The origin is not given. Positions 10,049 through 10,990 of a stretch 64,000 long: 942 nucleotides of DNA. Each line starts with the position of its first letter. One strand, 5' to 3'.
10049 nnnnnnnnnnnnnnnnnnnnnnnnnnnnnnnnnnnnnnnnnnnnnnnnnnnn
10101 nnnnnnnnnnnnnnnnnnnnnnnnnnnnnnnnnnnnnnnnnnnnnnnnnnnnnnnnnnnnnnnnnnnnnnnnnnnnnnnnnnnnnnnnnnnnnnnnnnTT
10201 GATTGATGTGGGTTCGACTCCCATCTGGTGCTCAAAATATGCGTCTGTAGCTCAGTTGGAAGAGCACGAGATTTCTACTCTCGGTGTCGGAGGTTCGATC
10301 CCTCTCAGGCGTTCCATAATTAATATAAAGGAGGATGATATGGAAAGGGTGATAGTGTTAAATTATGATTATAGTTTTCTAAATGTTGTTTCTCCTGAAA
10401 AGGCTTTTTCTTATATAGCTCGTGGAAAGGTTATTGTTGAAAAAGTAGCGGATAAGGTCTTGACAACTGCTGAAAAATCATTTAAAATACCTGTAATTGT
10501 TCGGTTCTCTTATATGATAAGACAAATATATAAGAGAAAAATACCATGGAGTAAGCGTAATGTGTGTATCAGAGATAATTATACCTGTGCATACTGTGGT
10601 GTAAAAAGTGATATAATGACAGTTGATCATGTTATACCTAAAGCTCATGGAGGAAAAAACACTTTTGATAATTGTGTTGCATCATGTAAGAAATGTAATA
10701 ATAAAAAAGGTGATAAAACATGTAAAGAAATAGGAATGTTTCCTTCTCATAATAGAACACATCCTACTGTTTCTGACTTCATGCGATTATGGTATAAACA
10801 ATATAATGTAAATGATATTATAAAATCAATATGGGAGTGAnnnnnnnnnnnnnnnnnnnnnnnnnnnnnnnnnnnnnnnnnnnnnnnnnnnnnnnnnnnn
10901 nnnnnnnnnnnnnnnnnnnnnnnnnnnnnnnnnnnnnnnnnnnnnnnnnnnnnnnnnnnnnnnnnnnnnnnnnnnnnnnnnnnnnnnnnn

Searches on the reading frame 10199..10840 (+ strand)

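Call 65: search_protein_families(library=phrogs, proteins=[window:10199-10840:+], max_evalue=0.00001)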
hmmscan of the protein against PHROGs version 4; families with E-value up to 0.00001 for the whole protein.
window:10199-10840:+ (213 aa): 25 families
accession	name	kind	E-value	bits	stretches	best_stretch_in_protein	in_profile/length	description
phrog_16726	-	DNA, RNA and nucleotide metabolism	1.9e-28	101.1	1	48-201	27-169/308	HNH endonuclease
phrog_338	-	DNA, RNA and nucleotide metabolism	2.1e-16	61.2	1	115-193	197-275/340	HNH endonuclease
phrog_589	-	DNA, RNA and nucleotide metabolism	2.1e-16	61.2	1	110-191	74-159/179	HNH endonuclease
phrog_2214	-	DNA, RNA and nucleotide metabolism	3.7e-16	60.2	1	79-177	153-243/429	HNH endonuclease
phrog_1035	-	DNA, RNA and nucleotide metabolism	1.3e-14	55.7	1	108-176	135-216/271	endonuclease VII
phrog_2118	-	DNA, RNA and nucleotide metabolism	3.2e-14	54.2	1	124-176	173-227/301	HNH endonuclease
phrog_8660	-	DNA, RNA and nucleotide metabolism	6e-14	53.6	1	118-178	115-184/196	HNH endonuclease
phrog_6050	-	DNA, RNA and nucleotide metabolism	3.8e-13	50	1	119-209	303-382/402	HNH endonuclease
phrog_5718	-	DNA, RNA and nucleotide metabolism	1.1e-12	48.7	1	120-207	121-213/394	HNH endonuclease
phrog_7785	-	DNA, RNA and nucleotide metabolism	3.1e-12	47.7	1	101-177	40-118/147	HNH endonuclease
phrog_14314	-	DNA, RNA and nucleotide metabolism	3.2e-12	48.3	1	122-171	11-62/252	HNH endonuclease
phrog_1271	-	DNA, RNA and nucleotide metabolism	5.3e-12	46.8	1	112-175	253-320/361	HNH endonuclease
phrog_9645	-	DNA, RNA and nucleotide metabolism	2.5e-11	44.5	1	120-186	19-85/168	HNH endonuclease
phrog_144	-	DNA, RNA and nucleotide metabolism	1.3e-10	42.2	1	119-176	75-138/175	HNH endonuclease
phrog_16986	-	unknown function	2.8e-10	41.2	1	121-180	14-75/248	-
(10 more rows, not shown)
